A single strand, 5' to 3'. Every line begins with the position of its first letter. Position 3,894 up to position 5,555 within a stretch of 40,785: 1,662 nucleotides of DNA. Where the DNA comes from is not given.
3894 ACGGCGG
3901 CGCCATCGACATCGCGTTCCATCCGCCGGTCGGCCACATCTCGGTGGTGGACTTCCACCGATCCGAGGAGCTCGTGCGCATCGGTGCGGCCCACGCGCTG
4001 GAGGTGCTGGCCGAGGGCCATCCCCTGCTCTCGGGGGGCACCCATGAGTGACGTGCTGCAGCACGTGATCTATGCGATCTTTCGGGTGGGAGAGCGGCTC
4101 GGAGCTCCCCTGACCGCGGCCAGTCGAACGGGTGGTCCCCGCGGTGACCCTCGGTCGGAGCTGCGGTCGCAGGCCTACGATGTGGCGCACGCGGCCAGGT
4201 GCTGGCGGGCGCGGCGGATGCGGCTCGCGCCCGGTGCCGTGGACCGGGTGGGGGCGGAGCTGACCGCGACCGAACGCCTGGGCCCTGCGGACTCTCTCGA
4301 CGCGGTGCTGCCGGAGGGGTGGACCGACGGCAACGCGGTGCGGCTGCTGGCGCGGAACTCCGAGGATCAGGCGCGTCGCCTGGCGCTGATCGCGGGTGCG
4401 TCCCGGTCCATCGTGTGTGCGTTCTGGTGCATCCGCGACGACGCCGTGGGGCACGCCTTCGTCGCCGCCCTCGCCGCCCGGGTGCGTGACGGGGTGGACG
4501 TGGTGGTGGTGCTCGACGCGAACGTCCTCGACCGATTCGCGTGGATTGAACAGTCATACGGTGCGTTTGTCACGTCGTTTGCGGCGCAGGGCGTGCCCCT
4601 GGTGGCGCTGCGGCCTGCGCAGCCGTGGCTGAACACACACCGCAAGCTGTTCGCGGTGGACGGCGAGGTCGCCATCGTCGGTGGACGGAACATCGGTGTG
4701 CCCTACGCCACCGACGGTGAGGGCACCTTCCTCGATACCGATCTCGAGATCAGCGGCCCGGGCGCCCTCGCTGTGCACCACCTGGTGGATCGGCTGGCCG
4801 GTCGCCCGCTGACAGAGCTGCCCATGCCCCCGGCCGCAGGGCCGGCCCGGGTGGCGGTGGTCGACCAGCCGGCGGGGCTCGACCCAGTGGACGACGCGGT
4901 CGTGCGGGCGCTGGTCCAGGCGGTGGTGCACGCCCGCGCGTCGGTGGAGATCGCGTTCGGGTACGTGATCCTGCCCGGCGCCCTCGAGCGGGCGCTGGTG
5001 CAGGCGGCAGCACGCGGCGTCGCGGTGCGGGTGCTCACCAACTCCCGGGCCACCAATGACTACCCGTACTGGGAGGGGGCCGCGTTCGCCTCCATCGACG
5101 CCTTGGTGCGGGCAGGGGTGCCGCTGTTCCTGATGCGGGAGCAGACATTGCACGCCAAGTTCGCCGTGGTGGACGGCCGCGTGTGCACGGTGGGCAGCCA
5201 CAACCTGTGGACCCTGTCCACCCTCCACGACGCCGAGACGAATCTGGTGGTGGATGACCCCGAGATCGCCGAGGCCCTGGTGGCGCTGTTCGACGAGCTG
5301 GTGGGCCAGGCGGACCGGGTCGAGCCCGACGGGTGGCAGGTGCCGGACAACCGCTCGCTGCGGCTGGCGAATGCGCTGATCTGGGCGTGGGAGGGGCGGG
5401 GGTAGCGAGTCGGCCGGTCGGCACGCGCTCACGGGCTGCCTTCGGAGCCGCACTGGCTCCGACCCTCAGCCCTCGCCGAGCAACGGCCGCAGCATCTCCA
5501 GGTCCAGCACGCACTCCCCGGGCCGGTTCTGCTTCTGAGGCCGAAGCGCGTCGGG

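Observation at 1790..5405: cNMP-gated patatin lipase (NTE-like) translationally coupled to a two-HKD PLD-family protein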

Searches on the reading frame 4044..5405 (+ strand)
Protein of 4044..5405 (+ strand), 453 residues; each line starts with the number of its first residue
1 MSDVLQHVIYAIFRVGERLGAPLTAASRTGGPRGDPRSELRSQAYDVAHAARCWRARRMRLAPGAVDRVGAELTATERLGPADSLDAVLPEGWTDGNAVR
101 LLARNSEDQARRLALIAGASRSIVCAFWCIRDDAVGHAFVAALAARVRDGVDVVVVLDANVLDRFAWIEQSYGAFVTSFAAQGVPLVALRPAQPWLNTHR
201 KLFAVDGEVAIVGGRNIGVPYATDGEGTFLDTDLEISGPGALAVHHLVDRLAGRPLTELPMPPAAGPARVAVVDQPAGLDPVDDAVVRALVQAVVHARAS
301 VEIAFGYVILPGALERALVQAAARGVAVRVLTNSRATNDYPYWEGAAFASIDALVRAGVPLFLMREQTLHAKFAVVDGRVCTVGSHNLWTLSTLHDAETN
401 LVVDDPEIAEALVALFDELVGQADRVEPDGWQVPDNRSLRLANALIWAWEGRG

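Call 6: search_protein_families(library=pfam, proteins=[window:4044-5402:+], max_evalue=0.01)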
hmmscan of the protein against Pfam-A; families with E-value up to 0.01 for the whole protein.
window:4044-5402:+ (453 aa): 2 families
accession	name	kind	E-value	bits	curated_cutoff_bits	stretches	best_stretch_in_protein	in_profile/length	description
PF13091.12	PLDc_2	-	2.7e-33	115.1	27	2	291-419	2-131/132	PLD-like domain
PF00614.28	PLDc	-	5.1e-08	33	21.9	1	368-388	4-24/28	Phospholipase D Active site motif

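Call 7: search_protein_families(library=ncbifam, proteins=[window:4044-5402:+], max_evalue=0.01)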
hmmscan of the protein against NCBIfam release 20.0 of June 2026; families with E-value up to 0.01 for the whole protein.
window:4044-5402:+ (453 aa): 7 families
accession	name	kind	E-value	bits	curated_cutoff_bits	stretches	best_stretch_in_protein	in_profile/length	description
NF008427.0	PRK11263.1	equivalog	4.8e-32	111.5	281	1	92-422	4-342/409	cardiolipin synthase ClsB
TIGR04265.1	bac_cardiolipin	equivalog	1.2e-28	100.3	290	1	94-431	116-462/483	cardiolipin synthase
NF009107.0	PRK12452.1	equivalog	2.5e-16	59.5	787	2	281-398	340-455/509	cardiolipin synthase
NF038319.1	DISARM_DrmC_I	equivalog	7.5e-14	51.8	133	1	289-420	98-235/236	DISARM system phospholipase D-like protein DrmC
NF006946.0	PRK09428.1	equivalog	0.00016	20.8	314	0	288-354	254-320/451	CDP-diacylglycerol--serine O-phosphatidyltransferase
NF010492.0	PRK13912.1-3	equivalog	0.0003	20.4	297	1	284-418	33-170/178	nuclease NucT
NF010491.0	PRK13912.1-2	equivalog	0.0058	16.4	225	0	287-407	38-161/180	nuclease NucT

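Call 8: search_protein_families(library=padloc, proteins=[window:4044-5402:+], max_evalue=0.01)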
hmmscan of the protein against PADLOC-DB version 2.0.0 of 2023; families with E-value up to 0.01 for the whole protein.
window:4044-5402:+ (453 aa): 17 families
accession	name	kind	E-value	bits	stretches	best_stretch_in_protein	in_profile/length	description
PDLC02614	DrmC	-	1.1e-12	46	1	305-420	40-151/153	DrmC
PDLC02609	DrmC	-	3.1e-10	38.4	2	292-412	103-225/241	DrmC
PDLC03922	MkoB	-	1.7e-09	35.5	1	316-433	344-453/610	-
PDLC02606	DrmC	-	1.2e-08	33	1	288-420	37-174/182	DrmC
PDLC02588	DrmC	-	2e-07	28.9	1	285-419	104-243/256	DrmC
PDLC02612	DrmC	-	4.9e-07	27.5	2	114-218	99-194/235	DrmC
PDLC02604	DrmC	-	6.8e-07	27.8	1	369-420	32-82/92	DrmC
PDLC02585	DrmC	-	7e-07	27.1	1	289-420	109-245/253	DrmC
PDLC02601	DrmC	-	7.9e-07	26.7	1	369-421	235-286/295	DrmC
PDLC02597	DrmC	-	1.7e-06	26.1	1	317-416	128-232/242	DrmC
PDLC02607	DrmC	-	2.8e-06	24.8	1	314-422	139-256/265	DrmC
PDLC03924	MkoC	-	5.8e-06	22.7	1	289-417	996-1130/1136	-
PDLC02608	DrmC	-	1.2e-05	23.2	1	295-418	27-150/162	DrmC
PDLC02587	DrmC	-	0.0002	18.5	1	366-422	202-258/267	DrmC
PDLC02595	DrmC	-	0.00023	19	0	314-420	149-259/269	DrmC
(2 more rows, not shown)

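Call 9: search_solved_structures(query=window:4044-5402:+, max_evalue=0.01, show_alignments=2)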
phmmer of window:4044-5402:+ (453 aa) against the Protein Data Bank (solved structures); distinct sequences matched with E-value up to 0.01: 6.
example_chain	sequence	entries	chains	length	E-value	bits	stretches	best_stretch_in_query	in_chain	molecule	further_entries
7e0m_A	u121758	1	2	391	2.3e-08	36.7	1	310-418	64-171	Phospholipase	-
9lkx_K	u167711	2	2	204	3.4e-08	36.1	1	275-419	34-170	Mitochondrial cardiolipin hydrolase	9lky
4ggj_A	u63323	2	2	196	3.4e-07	32.8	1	281-420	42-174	Mitochondrial cardiolipin hydrolase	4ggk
1byr_A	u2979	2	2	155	0.0002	23.7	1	281-414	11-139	PROTEIN (ENDONUCLEASE)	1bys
7js7_A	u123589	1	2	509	0.0087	18.3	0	189-251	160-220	Phospholipase D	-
7jrb_A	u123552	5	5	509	0.0087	18.3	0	189-251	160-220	Phospholipase D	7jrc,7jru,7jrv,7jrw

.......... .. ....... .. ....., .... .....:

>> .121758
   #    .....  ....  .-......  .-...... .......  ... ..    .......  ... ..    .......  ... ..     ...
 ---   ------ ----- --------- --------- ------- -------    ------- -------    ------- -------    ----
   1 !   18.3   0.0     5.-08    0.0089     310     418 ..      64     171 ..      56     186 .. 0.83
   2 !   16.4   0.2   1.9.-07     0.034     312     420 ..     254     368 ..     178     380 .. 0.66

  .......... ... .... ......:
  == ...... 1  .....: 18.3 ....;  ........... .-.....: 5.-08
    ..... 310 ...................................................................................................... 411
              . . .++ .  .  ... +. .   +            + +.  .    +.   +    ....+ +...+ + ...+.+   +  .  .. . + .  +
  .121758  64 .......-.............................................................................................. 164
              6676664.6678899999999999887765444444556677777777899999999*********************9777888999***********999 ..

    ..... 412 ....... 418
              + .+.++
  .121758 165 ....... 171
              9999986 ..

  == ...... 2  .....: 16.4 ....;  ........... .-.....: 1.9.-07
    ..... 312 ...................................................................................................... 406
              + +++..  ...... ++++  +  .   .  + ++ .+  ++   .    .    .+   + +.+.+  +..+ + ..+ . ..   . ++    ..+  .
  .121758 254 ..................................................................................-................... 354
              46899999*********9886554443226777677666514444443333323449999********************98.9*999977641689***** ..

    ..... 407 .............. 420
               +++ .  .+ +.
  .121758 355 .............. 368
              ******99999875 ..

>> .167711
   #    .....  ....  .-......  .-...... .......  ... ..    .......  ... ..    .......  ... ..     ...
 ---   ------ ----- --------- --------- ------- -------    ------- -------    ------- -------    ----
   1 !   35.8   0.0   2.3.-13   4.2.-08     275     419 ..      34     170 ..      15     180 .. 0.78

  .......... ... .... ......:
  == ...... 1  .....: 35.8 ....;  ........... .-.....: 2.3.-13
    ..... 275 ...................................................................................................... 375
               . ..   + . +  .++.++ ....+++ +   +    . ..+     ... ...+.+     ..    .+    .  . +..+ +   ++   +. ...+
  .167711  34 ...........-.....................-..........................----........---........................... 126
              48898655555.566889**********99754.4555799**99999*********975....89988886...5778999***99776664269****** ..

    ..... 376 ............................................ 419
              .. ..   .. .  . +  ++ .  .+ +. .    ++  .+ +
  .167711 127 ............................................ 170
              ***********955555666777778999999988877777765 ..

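Call 11: find_encoding_contigs(protein=window:4044-5405:+, flank=10000, max_places=6)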
Protein window:4044-5405:+ (453 aa): 3 contigs read that carry it; 3 places shown.
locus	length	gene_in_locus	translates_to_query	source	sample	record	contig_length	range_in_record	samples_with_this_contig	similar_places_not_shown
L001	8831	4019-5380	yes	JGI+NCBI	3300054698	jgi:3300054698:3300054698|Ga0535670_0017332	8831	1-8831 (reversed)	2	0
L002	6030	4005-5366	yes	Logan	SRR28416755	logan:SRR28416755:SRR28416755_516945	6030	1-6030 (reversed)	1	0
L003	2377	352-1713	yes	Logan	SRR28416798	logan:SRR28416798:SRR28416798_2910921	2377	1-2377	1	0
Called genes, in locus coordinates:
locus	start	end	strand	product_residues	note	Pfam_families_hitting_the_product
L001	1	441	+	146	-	?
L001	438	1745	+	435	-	PF14238:DUF4340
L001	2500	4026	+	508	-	PF24179:NTE_Ploop, PF01734:Patatin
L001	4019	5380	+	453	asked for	PF13091:PLDc_2 (weak), PF00614:PLDc (faint), PF13091:PLDc_2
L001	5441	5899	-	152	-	PF04828:GFA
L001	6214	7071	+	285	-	-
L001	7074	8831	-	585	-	PF00027:cNMP_binding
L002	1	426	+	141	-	?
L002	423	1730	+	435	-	PF14238:DUF4340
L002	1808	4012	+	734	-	PF00027:cNMP_binding, PF24179:NTE_Ploop, PF01734:Patatin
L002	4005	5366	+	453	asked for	PF13091:PLDc_2 (weak), PF00614:PLDc (faint), PF13091:PLDc_2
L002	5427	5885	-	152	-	PF04828:GFA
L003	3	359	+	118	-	?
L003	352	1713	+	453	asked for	PF13091:PLDc_2 (weak), PF00614:PLDc (faint), PF13091:PLDc_2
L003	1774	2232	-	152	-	PF04828:GFA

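Call 12: find_homologous_proteins(query=window:4044-5402:+, max_evalue=0.00001)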
Query window:4044-5402:+ (453 aa): 52 proteins with E <= 0.00001 among 8000 candidates.
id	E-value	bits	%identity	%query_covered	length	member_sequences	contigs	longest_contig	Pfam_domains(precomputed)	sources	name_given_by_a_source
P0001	2.1e-293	991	100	100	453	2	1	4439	PF13091.13,PF00614.29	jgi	jgi:cardiolipin synthase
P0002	3.5e-140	486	50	99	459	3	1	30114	PF13091.13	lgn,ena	-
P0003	2.4e-129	450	56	88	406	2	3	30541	PF13091.13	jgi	-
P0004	1.1e-24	105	31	79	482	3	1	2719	PF13091.13,PF00614.29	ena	-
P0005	4.6e-23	100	34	74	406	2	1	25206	PF13091.13,PF00614.29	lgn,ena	-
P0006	3.9e-21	94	31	74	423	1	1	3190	PF13091.13,PF00614.29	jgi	jgi:cardiolipin synthase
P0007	4.5e-21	93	31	70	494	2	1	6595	PF13091.13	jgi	jgi:cardiolipin synthase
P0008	1.8e-20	92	31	75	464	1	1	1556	PF13091.13,PF00614.29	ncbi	-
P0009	1.8e-20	92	29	74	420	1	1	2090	PF13091.13,PF00614.29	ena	-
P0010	3.3e-20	91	32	73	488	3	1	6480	PF13091.13,PF00614.29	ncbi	-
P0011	3.8e-20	90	33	71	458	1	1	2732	PF13091.13,PF00614.29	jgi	jgi:cardiolipin synthase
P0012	6.7e-20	90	30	78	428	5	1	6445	PF13091.13,PF00614.29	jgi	jgi:cardiolipin synthase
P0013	1.3e-19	89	31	75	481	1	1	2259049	PF13091.13,PF00614.29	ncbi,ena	-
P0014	1.6e-19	88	30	72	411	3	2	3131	PF13091.13,PF00614.29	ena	-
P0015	7.1e-19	86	31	73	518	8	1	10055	PF13091.13,PF00614.29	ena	-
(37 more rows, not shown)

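Call 13: find_encoding_contigs(protein=P0002, flank=10000, max_places=4)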
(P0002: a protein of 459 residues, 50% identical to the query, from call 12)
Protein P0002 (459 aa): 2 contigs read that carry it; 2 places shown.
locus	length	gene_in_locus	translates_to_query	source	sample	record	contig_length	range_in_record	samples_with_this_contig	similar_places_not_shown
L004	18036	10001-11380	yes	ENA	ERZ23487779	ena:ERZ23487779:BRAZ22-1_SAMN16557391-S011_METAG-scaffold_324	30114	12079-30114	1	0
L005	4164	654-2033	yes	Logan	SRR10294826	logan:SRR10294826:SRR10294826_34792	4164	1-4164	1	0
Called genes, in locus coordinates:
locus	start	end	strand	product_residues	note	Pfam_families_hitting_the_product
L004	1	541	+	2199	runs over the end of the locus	PF00109:ketoacyl-synt, PF02801:Ketoacyl-synt_C, PF16197:KAsynt_C_assoc, PF00698:Acyl_transf_1, PF00550:PP-binding, PF08659:KR, PF00106:adh_short, PF13561:adh_short_C2, +1 more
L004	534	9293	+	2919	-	PF00109:ketoacyl-synt, PF02801:Ketoacyl-synt_C, PF00109:ketoacyl-synt, PF16197:KAsynt_C_assoc, PF07977:FabA, PF22818:ApeI-like (faint), PF07977:FabA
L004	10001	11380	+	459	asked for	PF13091:PLDc_2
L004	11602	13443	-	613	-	PF00027:cNMP_binding, PF24179:NTE_Ploop, PF01734:Patatin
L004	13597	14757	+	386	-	PF02353:CMAS, PF01728:FtsJ (weak), PF13489:Methyltransf_23 (weak)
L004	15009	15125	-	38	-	-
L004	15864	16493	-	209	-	PF04961:FTCD_C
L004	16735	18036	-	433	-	?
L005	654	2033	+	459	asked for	PF13091:PLDc_2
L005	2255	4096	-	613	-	PF00027:cNMP_binding, PF24179:NTE_Ploop, PF01734:Patatin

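Call 14: find_encoding_contigs(protein=P0003, flank=10000, max_places=4)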
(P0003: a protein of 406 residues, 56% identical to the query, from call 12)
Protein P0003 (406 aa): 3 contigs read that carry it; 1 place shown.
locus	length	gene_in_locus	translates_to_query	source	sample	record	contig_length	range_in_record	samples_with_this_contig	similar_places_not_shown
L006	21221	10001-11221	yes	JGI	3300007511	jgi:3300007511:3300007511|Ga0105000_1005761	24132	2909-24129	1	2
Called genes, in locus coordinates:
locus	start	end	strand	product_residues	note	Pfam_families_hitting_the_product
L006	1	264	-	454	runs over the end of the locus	PF13173:AAA_14, PF13401:AAA_22 (faint), PF13635:DUF4143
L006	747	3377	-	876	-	-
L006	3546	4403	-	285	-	PF00126:HTH_1, PF03466:LysR_substrate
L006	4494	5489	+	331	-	PF00106:adh_short, PF08659:KR, PF13561:adh_short_C2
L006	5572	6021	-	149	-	PF07719:TPR_2 (faint), PF13428:TPR_14 (faint), PF13432:TPR_16 (faint)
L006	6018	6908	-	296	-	PF01728:FtsJ (faint), PF02475:TRM5-TYW2_MTfase (weak), PF06325:PrmA, PF08241:Methyltransf_11, PF08242:Methyltransf_12 (weak), PF13649:Methyltransf_25, PF13847:Methyltransf_31 (weak), PF22528:PRMT_C (weak)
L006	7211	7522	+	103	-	-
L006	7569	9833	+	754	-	PF00027:cNMP_binding, PF24179:NTE_Ploop, PF01734:Patatin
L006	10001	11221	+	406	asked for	PF13091:PLDc_2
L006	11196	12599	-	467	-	-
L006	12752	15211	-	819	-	-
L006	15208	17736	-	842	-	-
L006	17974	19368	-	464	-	PF08757:CotH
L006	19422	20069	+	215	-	PF14512:TM1586_NiRdase (faint), PF00881:Nitroreductase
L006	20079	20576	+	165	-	-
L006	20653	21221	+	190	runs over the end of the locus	?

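Call 20: find_related_loci(query=A1, collection=genome_contigs, flank=10000)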
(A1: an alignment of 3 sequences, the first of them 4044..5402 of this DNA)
Query A1 (453 aa) in genome_contigs; peptide patterns used: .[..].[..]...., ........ (x = any residue, [..] = any of these).
45 stretches matched a pattern; 2 encode a relative of the query (tblastn E <= 1e-3); 2 distinct loci.
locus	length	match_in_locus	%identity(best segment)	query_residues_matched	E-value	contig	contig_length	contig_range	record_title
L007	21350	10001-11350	56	5-450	3e-144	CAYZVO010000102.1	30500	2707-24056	MAG TPA_asm: uncultured Enterobacterales bacterium isolate binchicken_co141_545 genome assembly, contig: NODE_6669_lengt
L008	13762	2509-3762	24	92-410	3e-10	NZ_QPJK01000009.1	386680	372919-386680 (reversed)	Pseudorhodoferax soli strain DSM 21634 Ga0244542_109, whole genome shotgun sequence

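Call 21: find_related_loci(query=A1, collection=metagenome_contigs, flank=10000)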
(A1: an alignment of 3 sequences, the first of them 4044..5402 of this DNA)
Query A1 (453 aa) in metagenome_contigs; peptide patterns used: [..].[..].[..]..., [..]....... (x = any residue, [..] = any of these).
124 stretches matched a pattern, but none encodes a relative of the query by tblastn (E <= 1e-3).

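Call 37: find_encoding_contigs(protein=P0005, flank=6000, max_places=2)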
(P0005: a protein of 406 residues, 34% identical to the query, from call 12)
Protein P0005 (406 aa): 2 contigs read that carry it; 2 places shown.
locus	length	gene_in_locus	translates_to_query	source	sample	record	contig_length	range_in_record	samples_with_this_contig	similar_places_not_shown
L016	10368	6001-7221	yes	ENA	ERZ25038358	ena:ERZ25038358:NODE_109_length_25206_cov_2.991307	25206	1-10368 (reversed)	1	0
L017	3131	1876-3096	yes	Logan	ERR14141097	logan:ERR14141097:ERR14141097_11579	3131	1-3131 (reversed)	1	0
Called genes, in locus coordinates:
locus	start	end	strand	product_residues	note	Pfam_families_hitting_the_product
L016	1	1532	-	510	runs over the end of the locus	PF00117:GATase, PF02540:NAD_synthase (weak), PF00958:GMP_synt_C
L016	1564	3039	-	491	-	PF00478:IMPDH, PF01070:FMN_dh (faint), PF00571:CBS, PF00977:His_biosynth (weak), PF03060:NMO (weak)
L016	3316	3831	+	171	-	PF25087:GMPPB_C (faint), PF21711:DCTN5 (weak), PF25084:LbH_EIF2B, PF00132:Hexapep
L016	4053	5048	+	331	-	PF03734:YkuD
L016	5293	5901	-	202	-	PF02798:GST_N, PF13417:GST_N_3, PF13409:GST_N_2, PF00043:GST_C (weak), PF13410:GST_C_2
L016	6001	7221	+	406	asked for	PF13091:PLDc_2, PF00614:PLDc (weak), PF13091:PLDc_2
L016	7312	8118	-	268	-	PF03372:Exo_endo_phos, PF23226:Exo_endo_phos_PGAP2IP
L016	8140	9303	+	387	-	PF00108:Thiolase_N, PF02803:Thiolase_C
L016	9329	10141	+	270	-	PF04454:Linocin_M18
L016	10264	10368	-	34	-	?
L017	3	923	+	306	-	?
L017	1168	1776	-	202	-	PF02798:GST_N, PF13417:GST_N_3, PF13409:GST_N_2, PF00043:GST_C (weak), PF13410:GST_C_2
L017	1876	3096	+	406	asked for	PF13091:PLDc_2, PF00614:PLDc (weak), PF13091:PLDc_2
